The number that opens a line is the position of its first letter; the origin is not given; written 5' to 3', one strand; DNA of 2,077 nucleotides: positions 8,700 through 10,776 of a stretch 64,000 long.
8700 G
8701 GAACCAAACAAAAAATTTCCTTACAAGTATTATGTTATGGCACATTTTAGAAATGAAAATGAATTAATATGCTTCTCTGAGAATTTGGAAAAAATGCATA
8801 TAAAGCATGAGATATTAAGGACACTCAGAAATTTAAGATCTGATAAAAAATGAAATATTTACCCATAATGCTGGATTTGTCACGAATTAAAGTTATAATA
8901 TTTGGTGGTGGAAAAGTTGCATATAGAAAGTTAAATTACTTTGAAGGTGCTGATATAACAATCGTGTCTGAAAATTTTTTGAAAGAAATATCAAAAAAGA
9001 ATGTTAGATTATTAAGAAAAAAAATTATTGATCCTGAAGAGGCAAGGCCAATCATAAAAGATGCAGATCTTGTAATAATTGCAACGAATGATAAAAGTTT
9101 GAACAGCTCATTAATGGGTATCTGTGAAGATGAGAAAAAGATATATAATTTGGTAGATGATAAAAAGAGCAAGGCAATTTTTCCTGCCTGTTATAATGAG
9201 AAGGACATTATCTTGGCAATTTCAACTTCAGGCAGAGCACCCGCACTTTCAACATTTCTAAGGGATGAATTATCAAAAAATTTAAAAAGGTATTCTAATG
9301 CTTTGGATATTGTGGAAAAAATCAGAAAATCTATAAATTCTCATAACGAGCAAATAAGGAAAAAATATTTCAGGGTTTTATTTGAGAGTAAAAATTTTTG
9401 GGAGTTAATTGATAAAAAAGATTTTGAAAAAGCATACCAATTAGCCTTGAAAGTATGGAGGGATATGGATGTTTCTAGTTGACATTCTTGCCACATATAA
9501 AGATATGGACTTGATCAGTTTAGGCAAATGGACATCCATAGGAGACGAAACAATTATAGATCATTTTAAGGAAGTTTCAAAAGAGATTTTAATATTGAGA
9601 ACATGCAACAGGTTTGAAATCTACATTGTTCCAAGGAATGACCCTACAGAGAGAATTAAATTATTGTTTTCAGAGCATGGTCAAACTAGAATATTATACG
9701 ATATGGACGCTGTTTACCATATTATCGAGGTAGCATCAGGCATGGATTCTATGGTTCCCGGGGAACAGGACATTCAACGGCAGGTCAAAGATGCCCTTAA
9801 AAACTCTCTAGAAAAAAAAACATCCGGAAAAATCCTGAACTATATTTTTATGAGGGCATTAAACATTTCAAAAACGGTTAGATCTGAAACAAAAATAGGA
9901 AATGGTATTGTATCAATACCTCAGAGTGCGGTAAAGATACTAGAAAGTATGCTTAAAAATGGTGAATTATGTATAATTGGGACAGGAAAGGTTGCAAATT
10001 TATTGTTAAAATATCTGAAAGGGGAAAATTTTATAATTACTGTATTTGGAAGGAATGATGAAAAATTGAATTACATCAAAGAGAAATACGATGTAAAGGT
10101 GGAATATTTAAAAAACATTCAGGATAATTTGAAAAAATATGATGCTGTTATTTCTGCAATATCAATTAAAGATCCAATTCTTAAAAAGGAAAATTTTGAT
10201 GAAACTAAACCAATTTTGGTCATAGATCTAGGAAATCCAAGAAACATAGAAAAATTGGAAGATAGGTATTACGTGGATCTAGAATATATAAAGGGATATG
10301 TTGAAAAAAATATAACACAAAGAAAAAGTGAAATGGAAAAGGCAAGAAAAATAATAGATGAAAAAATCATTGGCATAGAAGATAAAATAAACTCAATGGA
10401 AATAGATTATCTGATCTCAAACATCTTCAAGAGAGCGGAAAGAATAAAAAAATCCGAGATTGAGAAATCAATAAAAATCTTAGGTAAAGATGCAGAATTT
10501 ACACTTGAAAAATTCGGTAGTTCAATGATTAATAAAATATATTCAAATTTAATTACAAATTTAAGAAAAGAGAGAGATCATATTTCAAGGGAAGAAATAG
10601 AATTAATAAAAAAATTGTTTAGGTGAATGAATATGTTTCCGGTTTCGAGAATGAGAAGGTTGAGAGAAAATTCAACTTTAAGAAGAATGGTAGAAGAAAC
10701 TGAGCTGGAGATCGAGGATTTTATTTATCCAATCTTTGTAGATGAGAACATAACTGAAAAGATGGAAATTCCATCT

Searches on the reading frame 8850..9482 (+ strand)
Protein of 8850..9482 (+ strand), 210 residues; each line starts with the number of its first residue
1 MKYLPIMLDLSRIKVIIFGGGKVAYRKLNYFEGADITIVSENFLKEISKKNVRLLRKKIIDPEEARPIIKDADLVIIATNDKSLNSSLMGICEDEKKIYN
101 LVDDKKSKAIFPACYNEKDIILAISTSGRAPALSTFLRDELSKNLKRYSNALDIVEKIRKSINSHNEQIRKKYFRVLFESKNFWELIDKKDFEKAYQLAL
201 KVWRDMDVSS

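Call 28: find_encoding_contigs(protein=window:8850-9482:+, flank=10000, max_places=1)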
Protein window:8850-9482:+ (210 aa): 2 contigs read that carry it; 1 place shown.
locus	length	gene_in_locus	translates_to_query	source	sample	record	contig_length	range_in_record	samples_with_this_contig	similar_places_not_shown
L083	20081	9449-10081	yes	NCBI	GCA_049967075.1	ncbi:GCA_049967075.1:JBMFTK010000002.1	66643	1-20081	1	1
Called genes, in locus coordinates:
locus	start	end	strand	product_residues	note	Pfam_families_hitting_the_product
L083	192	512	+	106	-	-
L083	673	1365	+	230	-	PF02811:PHP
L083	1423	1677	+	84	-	-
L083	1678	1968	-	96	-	PF04032:Rpr2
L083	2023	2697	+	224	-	PF00702:Hydrolase (weak), PF05116:S6PP (faint), PF08282:Hydrolase_3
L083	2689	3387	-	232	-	PF02602:HEM4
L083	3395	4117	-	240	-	PF00590:TP_methylase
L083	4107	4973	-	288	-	PF01379:Porphobil_deam, PF03900:Porphobil_deamC (weak)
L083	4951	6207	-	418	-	PF00202:Aminotran_3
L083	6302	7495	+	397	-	PF04055:Radical_SAM, PF13353:Fer4_12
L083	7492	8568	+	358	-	PF04055:Radical_SAM, PF13353:Fer4_12 (weak)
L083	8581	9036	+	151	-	PF13404:HTH_AsnC-type, PF13412:HTH_24 (weak), PF22451:NirdL-like_HTH, PF17805:AsnC_trans_reg2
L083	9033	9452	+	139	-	PF22451:NirdL-like_HTH (weak), PF17805:AsnC_trans_reg2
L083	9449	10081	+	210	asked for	PF13241:NAD_binding_7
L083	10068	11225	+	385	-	PF05201:GlutR_N, PF01488:Shikimate_DH, PF03807:F420_oxidored (faint), PF00745:GlutR_dimer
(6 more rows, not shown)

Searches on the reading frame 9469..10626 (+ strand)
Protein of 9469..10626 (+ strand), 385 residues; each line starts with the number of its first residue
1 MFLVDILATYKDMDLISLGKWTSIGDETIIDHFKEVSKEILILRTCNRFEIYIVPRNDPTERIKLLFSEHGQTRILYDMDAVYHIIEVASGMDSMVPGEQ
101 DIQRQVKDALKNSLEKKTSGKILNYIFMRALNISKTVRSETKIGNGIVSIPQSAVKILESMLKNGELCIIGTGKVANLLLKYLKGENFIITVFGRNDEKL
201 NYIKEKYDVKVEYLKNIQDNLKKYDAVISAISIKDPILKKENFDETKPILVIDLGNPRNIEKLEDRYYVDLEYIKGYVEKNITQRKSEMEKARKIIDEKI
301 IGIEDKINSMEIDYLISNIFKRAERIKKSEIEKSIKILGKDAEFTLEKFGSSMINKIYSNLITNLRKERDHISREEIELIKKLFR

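Call 26: find_encoding_contigs(protein=window:9469-10626:+, flank=10000, max_places=1)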
Protein window:9469-10626:+ (385 aa): no gene with exactly this product is on record in the collection.
